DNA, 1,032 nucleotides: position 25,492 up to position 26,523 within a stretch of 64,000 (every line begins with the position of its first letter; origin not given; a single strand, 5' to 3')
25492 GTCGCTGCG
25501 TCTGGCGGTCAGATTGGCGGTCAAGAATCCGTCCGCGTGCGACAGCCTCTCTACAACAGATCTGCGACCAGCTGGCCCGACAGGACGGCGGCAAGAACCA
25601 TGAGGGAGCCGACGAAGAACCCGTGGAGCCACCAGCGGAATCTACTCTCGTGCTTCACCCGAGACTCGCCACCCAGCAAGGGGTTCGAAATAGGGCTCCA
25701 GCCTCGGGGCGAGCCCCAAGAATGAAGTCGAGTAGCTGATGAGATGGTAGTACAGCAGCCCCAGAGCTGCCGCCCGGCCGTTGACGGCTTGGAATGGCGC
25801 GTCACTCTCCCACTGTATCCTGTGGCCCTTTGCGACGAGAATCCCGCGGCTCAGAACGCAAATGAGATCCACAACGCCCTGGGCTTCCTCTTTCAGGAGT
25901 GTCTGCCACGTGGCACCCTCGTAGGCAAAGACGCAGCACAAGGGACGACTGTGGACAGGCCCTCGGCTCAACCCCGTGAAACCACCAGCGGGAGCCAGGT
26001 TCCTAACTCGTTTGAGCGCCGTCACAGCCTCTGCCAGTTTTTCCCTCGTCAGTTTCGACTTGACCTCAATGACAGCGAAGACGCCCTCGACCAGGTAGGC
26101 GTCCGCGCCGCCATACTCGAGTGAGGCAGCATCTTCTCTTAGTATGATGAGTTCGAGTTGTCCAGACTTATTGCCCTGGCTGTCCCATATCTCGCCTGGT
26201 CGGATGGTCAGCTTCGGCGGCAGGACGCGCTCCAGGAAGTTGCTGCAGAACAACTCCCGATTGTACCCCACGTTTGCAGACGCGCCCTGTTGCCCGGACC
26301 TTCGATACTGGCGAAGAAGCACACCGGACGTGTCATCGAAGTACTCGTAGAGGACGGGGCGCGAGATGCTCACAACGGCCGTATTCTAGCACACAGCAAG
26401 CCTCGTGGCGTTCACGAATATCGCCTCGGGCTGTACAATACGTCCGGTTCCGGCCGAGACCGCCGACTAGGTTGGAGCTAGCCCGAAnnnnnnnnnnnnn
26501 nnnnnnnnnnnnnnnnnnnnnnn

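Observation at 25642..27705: Divergent gene pair in a lower-GC patch: PD-(D/E)xK-like protein plus AlbA_2/Schlafen-domain protein. Candidate uncharacterised defense module.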

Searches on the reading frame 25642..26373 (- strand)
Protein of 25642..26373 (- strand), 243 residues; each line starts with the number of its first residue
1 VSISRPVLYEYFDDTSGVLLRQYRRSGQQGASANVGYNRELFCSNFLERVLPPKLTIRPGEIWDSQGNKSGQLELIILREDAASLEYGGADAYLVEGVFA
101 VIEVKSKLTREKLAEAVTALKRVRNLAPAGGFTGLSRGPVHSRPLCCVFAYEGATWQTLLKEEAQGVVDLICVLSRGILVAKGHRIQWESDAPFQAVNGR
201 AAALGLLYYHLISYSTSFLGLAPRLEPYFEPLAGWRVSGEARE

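Call 3: search_protein_families(library=pfam, proteins=[window:25642-26373:-], max_evalue=1)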
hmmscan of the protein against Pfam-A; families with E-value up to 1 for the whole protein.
window:25642-26373:- (243 aa): 1 family
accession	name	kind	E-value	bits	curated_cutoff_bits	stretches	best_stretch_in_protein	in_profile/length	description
PF20247.3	DUF6602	-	2.1e-20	73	27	1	32-126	10-104/104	Domain of unknown function (DUF6602)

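Call 4: search_protein_families(library=padloc, proteins=[window:25642-26373:-], max_evalue=1)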
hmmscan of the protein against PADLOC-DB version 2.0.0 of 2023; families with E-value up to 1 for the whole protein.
window:25642-26373:- (243 aa): 3 families
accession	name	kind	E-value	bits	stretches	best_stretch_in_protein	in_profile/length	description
PDLC01495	PD_DExK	-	2.8e-24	83.2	1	9-126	4-123/123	"CAS-I,CAS-II,CAS-III,CAS-IV,CAS-V,CAS-VI; associated"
PDLC00745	Effector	-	2.1e-09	35.5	1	32-127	32-129/244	Endonuclease (NucC)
PDLC01051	NucC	-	9.4e-08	30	1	12-128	18-132/243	NucC nuclease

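Call 5: search_protein_families(library=ncbifam, proteins=[window:25642-26373:-], max_evalue=1)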
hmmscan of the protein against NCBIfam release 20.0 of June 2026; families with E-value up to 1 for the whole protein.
window:25642-26373:- (243 aa): 0 families

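Call 6: search_protein_families(library=phrogs, proteins=[window:25642-26373:-], max_evalue=1)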
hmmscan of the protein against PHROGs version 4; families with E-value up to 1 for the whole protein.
window:25642-26373:- (243 aa): 1 family
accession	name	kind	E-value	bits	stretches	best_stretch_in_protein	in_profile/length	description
phrog_32765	-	unknown function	0.0062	17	1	33-124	50-140/311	-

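Call 7: search_solved_structures(query=window:25642-26373:-, max_evalue=10, show_alignments=2)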
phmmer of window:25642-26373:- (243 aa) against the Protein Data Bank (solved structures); distinct sequences matched with E-value up to 10: 4.
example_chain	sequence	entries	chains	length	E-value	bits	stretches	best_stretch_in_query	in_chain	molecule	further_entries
7zgv_A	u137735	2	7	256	0.00069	22.5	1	32-128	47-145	Serratia NucC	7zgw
6p7o_A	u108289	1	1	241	0.26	14.1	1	45-208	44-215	E. coli MS115-1 NucC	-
6p7p_A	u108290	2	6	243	0.5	13.1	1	45-208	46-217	E. coli MS115-1 NucC 2-241 | E. coli MS115-1 NucC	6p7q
3od9_A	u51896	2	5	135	0.76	12.5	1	36-108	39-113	Putative exported protein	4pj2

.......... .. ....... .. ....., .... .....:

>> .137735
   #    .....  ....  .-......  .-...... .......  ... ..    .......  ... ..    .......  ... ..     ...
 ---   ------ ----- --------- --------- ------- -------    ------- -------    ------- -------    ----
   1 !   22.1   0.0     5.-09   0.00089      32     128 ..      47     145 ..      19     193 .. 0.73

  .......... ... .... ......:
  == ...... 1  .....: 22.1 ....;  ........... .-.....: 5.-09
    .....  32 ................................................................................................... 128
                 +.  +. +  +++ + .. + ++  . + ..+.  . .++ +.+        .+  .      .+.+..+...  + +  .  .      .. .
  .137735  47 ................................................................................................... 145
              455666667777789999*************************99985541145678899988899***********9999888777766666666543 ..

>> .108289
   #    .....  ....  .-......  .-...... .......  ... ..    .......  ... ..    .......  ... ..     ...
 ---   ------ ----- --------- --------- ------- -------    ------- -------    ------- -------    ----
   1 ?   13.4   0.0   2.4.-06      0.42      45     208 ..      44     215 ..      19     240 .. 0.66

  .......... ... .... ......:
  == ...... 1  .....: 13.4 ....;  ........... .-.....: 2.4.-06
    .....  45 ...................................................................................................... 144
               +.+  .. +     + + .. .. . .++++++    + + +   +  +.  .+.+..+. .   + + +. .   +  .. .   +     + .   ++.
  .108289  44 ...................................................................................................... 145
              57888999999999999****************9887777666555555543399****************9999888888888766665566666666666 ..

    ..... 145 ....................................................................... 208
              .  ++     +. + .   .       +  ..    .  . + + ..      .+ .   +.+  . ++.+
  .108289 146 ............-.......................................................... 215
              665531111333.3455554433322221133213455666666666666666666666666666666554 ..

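Call 11: find_homologous_proteins(query=window:25642-26373:-, max_evalue=0.001)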
Query window:25642-26373:- (243 aa): 140 proteins with E <= 0.001 among 5021 candidates; the best 120 are listed.
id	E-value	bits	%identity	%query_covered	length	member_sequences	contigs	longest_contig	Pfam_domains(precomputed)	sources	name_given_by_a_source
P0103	3.9e-158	542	100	100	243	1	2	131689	PF20247.4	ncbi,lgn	-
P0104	6.9e-102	358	67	99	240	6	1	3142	PF20247.4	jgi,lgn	jgi:hypothetical protein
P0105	1.0e-91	325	63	95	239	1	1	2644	PF20247.4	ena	-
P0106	8.5e-90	319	60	95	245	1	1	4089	PF20247.4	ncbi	-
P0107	7.1e-89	316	59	96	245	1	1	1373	PF20247.4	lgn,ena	-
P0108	1.9e-87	311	59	99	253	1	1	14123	PF20247.4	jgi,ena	-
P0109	2.0e-87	311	60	95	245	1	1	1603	PF20247.4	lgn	-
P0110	4.2e-86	306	59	95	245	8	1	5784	PF20247.4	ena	-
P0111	4.4e-86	306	60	96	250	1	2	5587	PF20247.4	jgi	jgi:hypothetical protein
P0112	5.0e-86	306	60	95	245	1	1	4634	PF20247.4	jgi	-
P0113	6.7e-86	306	59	97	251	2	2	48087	PF20247.4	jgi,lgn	jgi:hypothetical protein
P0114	1.8e-85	304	56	98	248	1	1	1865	PF20247.4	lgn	-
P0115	8.5e-85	302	57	96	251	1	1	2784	PF20247.4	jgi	-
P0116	1.1e-83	299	57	96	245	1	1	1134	PF20247.4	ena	-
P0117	1.2e-83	298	56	96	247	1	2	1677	PF20247.4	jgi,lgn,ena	-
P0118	1.2e-83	298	57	95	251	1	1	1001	PF20247.4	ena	-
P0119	1.5e-83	298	56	98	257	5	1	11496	PF20247.4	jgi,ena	-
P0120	3.8e-83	297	56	95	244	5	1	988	PF20247.4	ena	-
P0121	5.1e-83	296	60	96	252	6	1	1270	PF20247.4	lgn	-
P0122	1.6e-82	295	58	96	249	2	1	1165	PF20247.4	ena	-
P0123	9.2e-81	289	56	97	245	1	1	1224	PF20247.4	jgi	-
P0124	1.3e-80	288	55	95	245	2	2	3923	PF20247.4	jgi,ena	-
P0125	4.4e-80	287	57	95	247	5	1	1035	PF20247.4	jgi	-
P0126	1.4e-79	285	56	95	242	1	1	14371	PF20247.4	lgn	-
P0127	2.9e-79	284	56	95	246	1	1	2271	PF20247.4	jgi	-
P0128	8.2e-78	279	54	96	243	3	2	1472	PF20247.4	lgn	-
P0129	2.4e-77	278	55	95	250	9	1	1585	PF20247.4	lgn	-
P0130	7.3e-76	273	54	97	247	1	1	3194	PF20247.4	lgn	-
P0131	1.1e-74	269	53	96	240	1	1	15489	PF20247.4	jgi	-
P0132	1.8e-74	268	55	95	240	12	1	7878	PF20247.4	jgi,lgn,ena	-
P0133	2.3e-74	268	54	96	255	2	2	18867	PF20247.4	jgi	jgi:hypothetical protein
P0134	5.2e-74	267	54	96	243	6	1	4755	PF20247.4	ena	-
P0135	5.7e-74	267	53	95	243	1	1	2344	PF20247.4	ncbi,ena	-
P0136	7.6e-74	266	54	97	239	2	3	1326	PF20247.4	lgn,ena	-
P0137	1.4e-73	265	54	95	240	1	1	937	PF20247.4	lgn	-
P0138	2.3e-73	265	53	95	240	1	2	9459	PF20247.4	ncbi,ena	-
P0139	2.6e-73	265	53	95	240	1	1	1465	PF20247.4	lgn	-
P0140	5.1e-73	264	54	96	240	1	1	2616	PF20247.4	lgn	-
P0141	6.6e-73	263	53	96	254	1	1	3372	PF20247.4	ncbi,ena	-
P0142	1.3e-72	262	53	95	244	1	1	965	PF20247.4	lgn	-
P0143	9.1e-72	260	52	97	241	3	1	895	PF20247.4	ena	-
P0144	3.0e-71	258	52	97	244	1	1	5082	PF20247.4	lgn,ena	-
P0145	3.1e-71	258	54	96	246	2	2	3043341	PF20247.4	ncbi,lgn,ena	-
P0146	3.2e-71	258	54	96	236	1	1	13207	PF20247.4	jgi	-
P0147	3.7e-71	258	50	96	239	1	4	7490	PF20247.4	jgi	-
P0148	6.6e-71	257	52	96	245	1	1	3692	PF20247.4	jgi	jgi:hypothetical protein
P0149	7.1e-71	257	50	96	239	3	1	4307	PF20247.4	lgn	-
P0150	9.5e-71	256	52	95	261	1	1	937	PF20247.4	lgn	-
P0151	2.1e-70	255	52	96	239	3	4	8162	PF20247.4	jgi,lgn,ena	-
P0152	2.1e-70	255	50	96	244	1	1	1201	PF20247.4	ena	-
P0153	6.1e-70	254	51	98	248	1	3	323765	PF20247.4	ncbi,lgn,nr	ncbi:hypothetical protein HYY69_01125 [Candidatus Woesearchaeota archaeon]|nr:hypothetical protein [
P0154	1.9e-69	252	52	96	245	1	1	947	PF20247.4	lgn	-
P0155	2.3e-69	252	53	95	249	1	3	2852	PF20247.4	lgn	-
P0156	2.4e-69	252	51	98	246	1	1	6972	PF20247.4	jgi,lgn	-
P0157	2.8e-69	251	50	96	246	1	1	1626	PF20247.4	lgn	-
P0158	2.9e-69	251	49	98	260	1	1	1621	PF20247.4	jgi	jgi:hypothetical protein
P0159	4.8e-69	251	50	97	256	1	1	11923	PF20247.4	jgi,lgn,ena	-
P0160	5.6e-69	250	51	95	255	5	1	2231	PF20247.4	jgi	-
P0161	6.9e-69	250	52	95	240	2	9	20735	PF20247.4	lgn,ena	-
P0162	7.4e-69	250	52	96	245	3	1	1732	PF20247.4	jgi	jgi:hypothetical protein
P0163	1.7e-68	249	54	95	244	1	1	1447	PF20247.4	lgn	-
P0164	3.2e-68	248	51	95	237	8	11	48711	PF20247.4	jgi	jgi:hypothetical protein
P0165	3.8e-68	248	51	97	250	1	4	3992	PF20247.4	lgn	-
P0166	3.9e-68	248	50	96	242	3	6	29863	PF20247.4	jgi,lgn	jgi:hypothetical protein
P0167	5.6e-68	247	49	98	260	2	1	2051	PF20247.4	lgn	-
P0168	6.1e-68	247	51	95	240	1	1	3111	PF20247.4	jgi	jgi:hypothetical protein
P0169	1.7e-67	246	52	96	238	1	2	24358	PF20247.4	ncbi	ncbi:MAG: DUF6602 domain-containing protein [Bacteroidia bacterium]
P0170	1.7e-67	246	50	97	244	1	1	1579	PF20247.4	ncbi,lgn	-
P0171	1.9e-67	245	50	95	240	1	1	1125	PF20247.4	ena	-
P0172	3.0e-67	245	53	96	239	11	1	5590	PF20247.4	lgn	-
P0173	3.1e-67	245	51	95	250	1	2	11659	PF20247.4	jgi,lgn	-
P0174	1.2e-66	243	52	95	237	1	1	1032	PF20247.4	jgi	jgi:hypothetical protein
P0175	2.7e-66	242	53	96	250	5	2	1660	PF20247.4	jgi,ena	jgi:hypothetical protein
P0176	3.6e-66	241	50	95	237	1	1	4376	PF20247.4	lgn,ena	-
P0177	6.4e-66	240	47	96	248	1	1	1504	PF20247.4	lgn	-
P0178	6.5e-66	240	49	95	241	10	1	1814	PF20247.4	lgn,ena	-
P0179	7.0e-66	240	51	95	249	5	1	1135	PF20247.4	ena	-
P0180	9.0e-66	240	48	96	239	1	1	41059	PF20247.4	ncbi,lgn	-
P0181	1.0e-65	240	47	97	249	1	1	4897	PF20247.4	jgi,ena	-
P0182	1.3e-65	239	49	95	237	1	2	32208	PF20247.4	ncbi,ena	ncbi:MAG TPA: DUF6602 domain-containing protein [Ignavibacteria bacterium]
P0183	1.5e-65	239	50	97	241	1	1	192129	PF20247.4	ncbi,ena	-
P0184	3.8e-65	238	51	95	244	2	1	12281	PF20247.4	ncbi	-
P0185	4.1e-65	238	53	96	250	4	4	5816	PF20247.4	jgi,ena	jgi:hypothetical protein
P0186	1.2e-64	236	50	95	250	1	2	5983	PF20247.4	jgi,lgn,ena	-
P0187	2.2e-64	235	46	97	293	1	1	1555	PF20247.4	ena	-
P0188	3.1e-64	235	50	95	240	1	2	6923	PF20247.4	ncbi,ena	-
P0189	3.3e-64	235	49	95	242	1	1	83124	PF20247.4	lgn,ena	-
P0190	1.5e-63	233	50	96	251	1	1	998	PF20247.4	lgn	-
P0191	2.1e-63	232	48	97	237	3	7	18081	PF20247.4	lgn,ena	-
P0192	3.5e-63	231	49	96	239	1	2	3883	PF20247.4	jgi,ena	jgi:hypothetical protein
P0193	4.4e-63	231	51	89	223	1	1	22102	PF20247.4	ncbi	ncbi:MAG: DUF6602 domain-containing protein [Candidatus Hermodarchaeota archaeon]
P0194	5.1e-63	231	47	96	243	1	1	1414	PF20247.4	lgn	-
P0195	8.5e-63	230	50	95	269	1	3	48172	PF20247.4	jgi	jgi:hypothetical protein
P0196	4.2e-62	228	44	97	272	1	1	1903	PF20247.4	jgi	-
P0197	5.2e-62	228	50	97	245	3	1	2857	PF20247.4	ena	-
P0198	3.4e-61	225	50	90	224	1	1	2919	PF20247.4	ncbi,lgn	-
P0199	3.6e-61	225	55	84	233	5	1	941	PF20247.4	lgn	-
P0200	7.3e-61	224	63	65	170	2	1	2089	PF20247.4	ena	-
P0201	5.8e-60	221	47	96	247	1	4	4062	PF20247.4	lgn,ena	-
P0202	2.4e-59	219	48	95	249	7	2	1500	PF20247.4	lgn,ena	-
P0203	3.8e-59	218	47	96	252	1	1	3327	PF20247.4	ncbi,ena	-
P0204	6.8e-59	217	48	97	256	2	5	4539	PF20247.4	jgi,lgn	jgi:hypothetical protein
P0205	2.1e-58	216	44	97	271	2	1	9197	PF20247.4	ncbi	-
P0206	9.2e-58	214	49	95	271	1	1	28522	PF20247.4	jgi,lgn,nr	nr:hypothetical protein [Candidatus Njordarchaeota archaeon]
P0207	1.2e-57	213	48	95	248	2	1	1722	PF20247.4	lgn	-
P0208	3.4e-57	212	43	98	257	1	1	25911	PF20247.4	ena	-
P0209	4.0e-57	212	47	96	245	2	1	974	PF20247.4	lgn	-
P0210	5.2e-57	211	47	95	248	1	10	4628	PF20247.4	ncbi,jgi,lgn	jgi:hypothetical protein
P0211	1.9e-56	209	54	78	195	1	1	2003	PF20247.4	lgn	-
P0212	1.4e-55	207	47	96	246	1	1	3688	PF20247.4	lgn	-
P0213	2.8e-55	206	46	96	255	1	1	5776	PF20247.4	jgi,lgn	jgi:hypothetical protein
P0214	1.6e-54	203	46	95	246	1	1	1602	PF20247.4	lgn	-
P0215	5.6e-54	201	45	96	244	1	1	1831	PF20247.4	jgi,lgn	jgi:hypothetical protein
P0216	1.1e-53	200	44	96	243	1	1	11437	PF20247.4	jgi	jgi:hypothetical protein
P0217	2.2e-52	196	42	97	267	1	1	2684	PF20247.4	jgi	jgi:hypothetical protein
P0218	1.8e-51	193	46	93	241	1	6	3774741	PF20247.4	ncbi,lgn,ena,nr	ncbi:MAG: hypothetical protein MRJ96_03090 [Nitrospirales bacterium]|nr:hypothetical protein [Nitros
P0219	2.8e-51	192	43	96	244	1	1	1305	PF20247.4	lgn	-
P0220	7.0e-51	191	43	95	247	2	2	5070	PF20247.4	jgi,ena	-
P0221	9.2e-51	191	48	83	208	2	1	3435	PF20247.4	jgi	-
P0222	9.9e-51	191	44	95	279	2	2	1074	PF20247.4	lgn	-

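Call 17: find_related_loci(query=A2, collection=genome_contigs, flank=8000)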
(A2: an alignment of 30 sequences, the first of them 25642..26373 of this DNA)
Query A2 (243 aa) in genome_contigs; peptide patterns used: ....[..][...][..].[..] (x = any residue, [..] = any of these).
187 stretches matched a pattern; 14 encode a relative of the query (tblastn E <= 1e-3); 14 distinct loci.
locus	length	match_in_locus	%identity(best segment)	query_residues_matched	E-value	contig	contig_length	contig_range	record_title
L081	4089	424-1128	60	5-235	1e-97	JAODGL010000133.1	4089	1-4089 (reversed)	MAG: Methanosarcinales archaeon isolate Flange_M5_B8-AMOR_1b 1-CGB-Flange_contig_985, whole genome shotgun sequence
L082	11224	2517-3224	48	4-236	4e-76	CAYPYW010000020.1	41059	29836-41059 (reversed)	MAG TPA_asm: uncultured Actinomycetota bacterium isolate binchicken_co178_258 genome assembly, contig: NODE_1522_length_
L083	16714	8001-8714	49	3-237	2e-75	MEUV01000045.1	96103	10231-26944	MAG: candidate division WWE3 bacterium RBG_19FT_COMBO_34_6 rbg_19ft_combo_scaffold_656, whole genome shotgun sequence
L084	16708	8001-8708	54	5-235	2e-74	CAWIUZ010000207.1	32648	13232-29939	MAG: uncultured Acidobacteriota bacterium isolate MFD03323.bin.2.49 genome assembly, contig: contig_197699, whole genome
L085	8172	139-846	51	4-236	1e-75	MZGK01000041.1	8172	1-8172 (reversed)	MAG: Candidatus Omnitrophica bacterium 4484_213 ex4484_213_scaffold_16897, whole genome shotgun sequence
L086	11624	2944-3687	43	3-239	1e-62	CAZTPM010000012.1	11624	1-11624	MAG TPA_asm: Candidatus Woesearchaeota archaeon isolate SRP178699_co2_49 genome assembly, contig: NODE_5249_length_11624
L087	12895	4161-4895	43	3-235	5e-58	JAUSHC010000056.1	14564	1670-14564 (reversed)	MAG: bacterium isolate E14_metabat.bin.167 E14_k141_373160, whole genome shotgun sequence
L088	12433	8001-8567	29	7-179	4e-16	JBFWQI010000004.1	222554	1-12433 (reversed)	MAG: Blastocatellales bacterium isolate CA_2019_TPBF_18 NODE_551_length_222554_cov_9.407765_TPBF, whole genome shotgun s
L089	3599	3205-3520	58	5-107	6e-27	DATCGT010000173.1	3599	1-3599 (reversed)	MAG TPA_asm: Tepidiformaceae bacterium isolate SMAG_U7814 k141_118748, whole genome shotgun sequence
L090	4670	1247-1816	27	6-179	2e-14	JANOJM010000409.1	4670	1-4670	MAG: Nitrospiraceae bacterium isolate VAR_48_metabat_227 VAR_48_k141_3375980, whole genome shotgun sequence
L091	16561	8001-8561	28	6-179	4e-13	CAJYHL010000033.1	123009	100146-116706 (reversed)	MAG: uncultured Acidovorax sp. isolate S3C53_SP339 genome assembly, contig: S3Ck127_365334, whole genome shotgun sequenc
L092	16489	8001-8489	32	36-179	5e-10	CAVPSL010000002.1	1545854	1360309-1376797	MAG: uncultured Actinomycetes bacterium isolate MFD00031.bin.2.3 genome assembly, contig: contig_3596, whole genome shot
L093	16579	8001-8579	27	36-217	1e-6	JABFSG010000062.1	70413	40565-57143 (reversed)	MAG: Nitrospiraceae bacterium isolate WB-IL-04 seq_120, whole genome shotgun sequence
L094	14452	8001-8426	26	36-174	2e-6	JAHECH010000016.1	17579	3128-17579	MAG: Deltaproteobacteria bacterium isolate Ww165 NODE_6183_length_17579_cov_2.893058, whole genome shotgun sequence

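Call 27: find_encoding_contigs(protein=P0113, flank=7000, max_places=3)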
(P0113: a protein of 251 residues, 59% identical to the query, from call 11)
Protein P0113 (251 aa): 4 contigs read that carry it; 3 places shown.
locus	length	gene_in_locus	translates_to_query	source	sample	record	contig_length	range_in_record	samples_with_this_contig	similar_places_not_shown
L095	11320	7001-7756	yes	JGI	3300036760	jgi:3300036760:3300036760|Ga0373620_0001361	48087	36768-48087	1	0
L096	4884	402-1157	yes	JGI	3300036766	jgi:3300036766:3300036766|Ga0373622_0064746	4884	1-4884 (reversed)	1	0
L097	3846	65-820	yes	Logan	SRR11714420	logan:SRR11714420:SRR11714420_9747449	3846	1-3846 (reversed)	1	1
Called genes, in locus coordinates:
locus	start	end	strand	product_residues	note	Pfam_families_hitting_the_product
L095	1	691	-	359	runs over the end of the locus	-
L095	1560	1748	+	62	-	-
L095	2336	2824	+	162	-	-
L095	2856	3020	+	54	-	-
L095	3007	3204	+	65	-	-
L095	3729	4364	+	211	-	PF20599:DUF6796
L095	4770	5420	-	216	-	PF01510:Amidase_2, PF00395:SLH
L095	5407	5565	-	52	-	PF12841:YvrJ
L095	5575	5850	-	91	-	-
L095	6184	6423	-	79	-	PF11148:DUF2922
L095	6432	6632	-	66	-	PF07872:DUF1659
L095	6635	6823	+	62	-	-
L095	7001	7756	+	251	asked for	PF20247:DUF6602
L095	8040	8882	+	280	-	PF00069:Pkinase, PF07714:PK_Tyr_Ser-Thr, PF10140:YukC (weak), PF03109:ABC1 (weak)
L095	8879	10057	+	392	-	-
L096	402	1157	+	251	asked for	PF20247:DUF6602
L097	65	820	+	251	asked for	PF20247:DUF6602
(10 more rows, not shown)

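Call 28: find_encoding_contigs(protein=P0164, flank=7000, max_places=5)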
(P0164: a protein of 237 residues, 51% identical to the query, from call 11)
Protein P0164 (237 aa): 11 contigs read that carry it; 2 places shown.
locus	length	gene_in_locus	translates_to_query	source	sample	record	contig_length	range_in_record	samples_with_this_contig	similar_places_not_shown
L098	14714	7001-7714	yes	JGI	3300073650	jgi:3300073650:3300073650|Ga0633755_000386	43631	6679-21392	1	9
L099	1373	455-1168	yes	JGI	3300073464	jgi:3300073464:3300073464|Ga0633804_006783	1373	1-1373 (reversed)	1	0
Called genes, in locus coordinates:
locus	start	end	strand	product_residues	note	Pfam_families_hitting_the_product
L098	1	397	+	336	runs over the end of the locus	PF01112:Asparaginase_2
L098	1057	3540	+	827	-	PF22666:Glyco_hydro_2_N2, PF02837:Glyco_hydro_2_N (faint), PF00703:Glyco_hydro_2 (weak), PF17753:Ig_mannosidase (faint)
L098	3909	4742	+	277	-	PF00581:Rhodanese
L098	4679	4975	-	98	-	-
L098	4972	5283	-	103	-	-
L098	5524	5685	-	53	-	-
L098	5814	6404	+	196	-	-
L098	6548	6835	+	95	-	-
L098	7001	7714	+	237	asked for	PF20247:DUF6602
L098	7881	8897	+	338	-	-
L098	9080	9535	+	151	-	PF22381:Staph_reg_Sar_Rot, PF01047:MarR, PF12802:MarR_2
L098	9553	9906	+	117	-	PF02566:OsmC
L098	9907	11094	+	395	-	PF07690:MFS_1, PF00083:Sugar_tr, PF07690:MFS_1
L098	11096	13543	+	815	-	PF13620:CarboxypepD_reg, PF07715:Plug, PF00593:TonB_dep_Rec_b-barrel, PF14905:OMP_b-brl_3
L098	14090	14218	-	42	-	-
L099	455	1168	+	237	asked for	PF20247:DUF6602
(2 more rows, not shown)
